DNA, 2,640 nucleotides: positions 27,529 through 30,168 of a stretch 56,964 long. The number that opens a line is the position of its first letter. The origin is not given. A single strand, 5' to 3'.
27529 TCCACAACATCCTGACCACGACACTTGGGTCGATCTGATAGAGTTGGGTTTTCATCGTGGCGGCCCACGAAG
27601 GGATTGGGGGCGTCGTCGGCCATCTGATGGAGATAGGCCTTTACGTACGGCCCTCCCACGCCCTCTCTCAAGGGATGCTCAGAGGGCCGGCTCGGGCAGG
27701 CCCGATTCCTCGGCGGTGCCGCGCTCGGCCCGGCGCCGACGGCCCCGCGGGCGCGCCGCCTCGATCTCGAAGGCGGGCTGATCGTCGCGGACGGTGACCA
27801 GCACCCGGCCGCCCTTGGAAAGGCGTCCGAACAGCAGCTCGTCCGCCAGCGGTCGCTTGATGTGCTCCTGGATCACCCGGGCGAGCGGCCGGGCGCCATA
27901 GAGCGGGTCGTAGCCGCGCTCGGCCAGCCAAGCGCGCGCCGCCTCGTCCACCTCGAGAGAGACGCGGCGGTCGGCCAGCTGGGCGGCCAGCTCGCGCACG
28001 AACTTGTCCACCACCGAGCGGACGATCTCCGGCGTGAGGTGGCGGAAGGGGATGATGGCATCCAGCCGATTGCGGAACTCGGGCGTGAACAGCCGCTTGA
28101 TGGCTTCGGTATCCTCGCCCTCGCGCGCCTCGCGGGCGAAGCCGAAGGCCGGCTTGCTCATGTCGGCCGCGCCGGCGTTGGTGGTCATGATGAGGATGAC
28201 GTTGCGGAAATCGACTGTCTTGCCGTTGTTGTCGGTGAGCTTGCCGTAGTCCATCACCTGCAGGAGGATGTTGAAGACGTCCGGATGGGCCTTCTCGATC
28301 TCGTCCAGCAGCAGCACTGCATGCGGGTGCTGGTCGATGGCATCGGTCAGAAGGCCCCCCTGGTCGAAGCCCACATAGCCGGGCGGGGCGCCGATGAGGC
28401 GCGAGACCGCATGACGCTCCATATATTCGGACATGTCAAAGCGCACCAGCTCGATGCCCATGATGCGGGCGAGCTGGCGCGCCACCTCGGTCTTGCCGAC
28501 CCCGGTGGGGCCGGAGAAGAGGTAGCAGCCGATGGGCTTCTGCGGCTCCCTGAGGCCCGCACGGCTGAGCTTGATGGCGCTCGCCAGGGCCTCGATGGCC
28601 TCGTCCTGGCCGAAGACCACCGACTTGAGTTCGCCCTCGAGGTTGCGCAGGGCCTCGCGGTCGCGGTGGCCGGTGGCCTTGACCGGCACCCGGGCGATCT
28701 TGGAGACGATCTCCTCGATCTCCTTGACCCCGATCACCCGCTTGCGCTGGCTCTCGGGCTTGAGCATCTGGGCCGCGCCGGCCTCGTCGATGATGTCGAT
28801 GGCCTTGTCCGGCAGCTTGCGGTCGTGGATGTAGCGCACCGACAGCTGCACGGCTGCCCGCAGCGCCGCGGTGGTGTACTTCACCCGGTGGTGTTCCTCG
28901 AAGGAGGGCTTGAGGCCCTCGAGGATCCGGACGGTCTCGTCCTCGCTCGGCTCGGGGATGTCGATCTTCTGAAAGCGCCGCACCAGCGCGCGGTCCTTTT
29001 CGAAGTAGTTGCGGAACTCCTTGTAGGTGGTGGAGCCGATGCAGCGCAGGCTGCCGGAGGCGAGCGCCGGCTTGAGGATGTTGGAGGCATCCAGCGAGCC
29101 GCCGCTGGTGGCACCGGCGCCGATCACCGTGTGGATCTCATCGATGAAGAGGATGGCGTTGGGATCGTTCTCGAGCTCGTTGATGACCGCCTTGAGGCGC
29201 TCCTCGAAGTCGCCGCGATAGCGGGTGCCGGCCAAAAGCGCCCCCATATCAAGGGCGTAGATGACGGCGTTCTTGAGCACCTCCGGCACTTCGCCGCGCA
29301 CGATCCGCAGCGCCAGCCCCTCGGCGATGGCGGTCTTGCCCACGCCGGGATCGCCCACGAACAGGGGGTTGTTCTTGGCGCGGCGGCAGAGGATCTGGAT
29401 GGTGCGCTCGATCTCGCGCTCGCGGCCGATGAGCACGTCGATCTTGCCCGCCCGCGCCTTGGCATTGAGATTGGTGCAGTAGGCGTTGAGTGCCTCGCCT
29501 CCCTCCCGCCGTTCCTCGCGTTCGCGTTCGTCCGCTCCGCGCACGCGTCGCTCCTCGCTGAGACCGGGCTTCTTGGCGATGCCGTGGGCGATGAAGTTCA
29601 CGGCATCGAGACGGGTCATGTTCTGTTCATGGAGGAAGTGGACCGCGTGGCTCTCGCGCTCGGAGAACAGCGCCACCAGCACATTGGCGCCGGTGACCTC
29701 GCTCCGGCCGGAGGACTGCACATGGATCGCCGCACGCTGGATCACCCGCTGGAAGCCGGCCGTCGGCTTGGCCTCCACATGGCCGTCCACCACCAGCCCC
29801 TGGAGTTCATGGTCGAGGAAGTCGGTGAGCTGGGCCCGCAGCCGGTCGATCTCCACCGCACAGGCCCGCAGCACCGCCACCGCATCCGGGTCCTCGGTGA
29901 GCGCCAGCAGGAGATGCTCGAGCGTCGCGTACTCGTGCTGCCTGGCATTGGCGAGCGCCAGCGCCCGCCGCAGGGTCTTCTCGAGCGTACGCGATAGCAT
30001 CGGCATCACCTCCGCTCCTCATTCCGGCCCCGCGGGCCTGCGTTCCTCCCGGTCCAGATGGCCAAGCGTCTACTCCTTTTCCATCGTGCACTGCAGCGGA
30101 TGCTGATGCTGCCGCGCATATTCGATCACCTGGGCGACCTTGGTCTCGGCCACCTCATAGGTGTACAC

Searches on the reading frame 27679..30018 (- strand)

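Call 16: search_protein_families(library=ncbifam, proteins=[window:27679-30018:-], max_evalue=0.00001)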
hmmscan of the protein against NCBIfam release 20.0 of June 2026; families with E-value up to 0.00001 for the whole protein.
window:27679-30018:- (779 aa): 20 families
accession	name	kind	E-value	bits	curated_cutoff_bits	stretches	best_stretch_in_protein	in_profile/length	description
TIGR02639.1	ClpA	equivalog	0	1131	993.15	1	9-742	2-733/734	ATP-dependent Clp protease ATP-binding subunit ClpA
NF008263.0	PRK11034.1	equivalog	0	1103.7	1350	1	7-757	1-749/758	ATP-dependent Clp protease ATP-binding subunit ClpA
TIGR03346.1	chaperone_ClpB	equivalog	1.5e-236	787.7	1232.1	2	11-424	4-403/853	ATP-dependent chaperone ClpB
TIGR03345.1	VI_ClpV1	equivalog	1.6e-195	652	884.95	2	8-426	1-419/852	type VI secretion system ATPase TssH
NF008118.0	PRK10865.1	equivalog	1.4e-194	648.5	1417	2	12-422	10-406/857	ATP-dependent chaperone ClpB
NF033606.1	heat_AAA_ClpK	exception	1.6e-169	565.8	1900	2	432-767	579-920/949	heat shock survival AAA family ATPase ClpK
NF033607.0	disagg_AAA_ClpG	exception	7.9e-162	540.3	1900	2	169-416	236-485/932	AAA family protein disaggregase ClpG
TIGR03922.1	T7SS_EccA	equivalog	7.7e-10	37.9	466.65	0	216-424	313-519/557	type VII secretion AAA-ATPase EccA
NF003745.1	PRK05342.1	equivalog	2e-08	33.6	359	0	453-528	58-141/418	ATP-dependent Clp protease ATP-binding subunit ClpX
TIGR02397.1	dnaX_nterm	equivalog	2.3e-08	33.7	250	0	468-520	16-60/355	DNA polymerase III subunit gamma/tau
TIGR00390.1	hslU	equivalog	2.8e-08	33.1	362.45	1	461-539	7-90/441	ATP-dependent protease ATPase subunit HslU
TIGR00635.1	ruvB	equivalog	3.2e-08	33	299.05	0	470-592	8-108/305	Holliday junction branch migration DNA helicase RuvB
NF000868.0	PRK00080.1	equivalog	4.8e-08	32.3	282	0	466-524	25-79/330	Holliday junction branch migration DNA helicase RuvB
TIGR00763.1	lon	equivalog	6.8e-08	31.4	608.05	0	499-614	356-477/795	endopeptidase La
NF047784.1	MadB_ATPase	equivalog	7.7e-08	31.9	475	0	499-532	36-69/298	MadB family AAA-type ATPase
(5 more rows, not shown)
